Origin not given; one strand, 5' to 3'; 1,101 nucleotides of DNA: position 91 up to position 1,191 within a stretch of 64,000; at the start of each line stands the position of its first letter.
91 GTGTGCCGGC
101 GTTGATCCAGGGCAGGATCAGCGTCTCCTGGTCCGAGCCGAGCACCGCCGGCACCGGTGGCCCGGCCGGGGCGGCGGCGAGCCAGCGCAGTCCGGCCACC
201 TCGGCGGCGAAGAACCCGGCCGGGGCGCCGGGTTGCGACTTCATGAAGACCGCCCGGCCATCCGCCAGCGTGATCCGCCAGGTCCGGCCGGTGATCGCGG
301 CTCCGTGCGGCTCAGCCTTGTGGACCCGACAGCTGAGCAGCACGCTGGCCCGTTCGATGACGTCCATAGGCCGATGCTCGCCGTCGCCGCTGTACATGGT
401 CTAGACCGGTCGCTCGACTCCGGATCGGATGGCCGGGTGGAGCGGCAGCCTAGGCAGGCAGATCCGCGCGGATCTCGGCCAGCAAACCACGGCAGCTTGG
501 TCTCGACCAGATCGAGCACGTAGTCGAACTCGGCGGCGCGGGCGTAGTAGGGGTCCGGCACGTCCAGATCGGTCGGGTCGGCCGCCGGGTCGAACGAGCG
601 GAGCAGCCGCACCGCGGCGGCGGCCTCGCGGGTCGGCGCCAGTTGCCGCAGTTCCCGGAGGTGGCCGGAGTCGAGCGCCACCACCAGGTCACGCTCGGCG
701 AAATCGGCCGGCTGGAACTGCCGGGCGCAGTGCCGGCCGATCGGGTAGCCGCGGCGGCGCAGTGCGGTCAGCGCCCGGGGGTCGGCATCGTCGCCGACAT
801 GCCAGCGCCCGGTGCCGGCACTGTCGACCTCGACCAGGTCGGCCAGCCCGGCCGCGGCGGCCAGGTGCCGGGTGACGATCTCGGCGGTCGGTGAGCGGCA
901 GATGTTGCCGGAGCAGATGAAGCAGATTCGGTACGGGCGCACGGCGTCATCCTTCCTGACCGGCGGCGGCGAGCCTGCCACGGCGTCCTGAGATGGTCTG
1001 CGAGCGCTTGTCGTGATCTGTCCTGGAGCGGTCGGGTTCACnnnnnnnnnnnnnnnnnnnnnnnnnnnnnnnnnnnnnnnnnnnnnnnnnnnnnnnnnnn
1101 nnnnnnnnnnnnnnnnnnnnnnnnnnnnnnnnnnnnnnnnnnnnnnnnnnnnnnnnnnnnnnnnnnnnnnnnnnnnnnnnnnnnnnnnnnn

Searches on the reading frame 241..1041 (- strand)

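Call 29: search_protein_families(library=pfam, proteins=[window:241-1041:-], max_evalue=0.001)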
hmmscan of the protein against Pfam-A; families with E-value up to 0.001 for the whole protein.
window:241-1041:- (266 aa): 1 family
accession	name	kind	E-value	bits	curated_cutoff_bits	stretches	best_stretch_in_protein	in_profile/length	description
PF01451.26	LMWPc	-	5.8e-41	140.5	23.2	1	39-184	1-141/144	Low molecular weight phosphotyrosine protein phosphatase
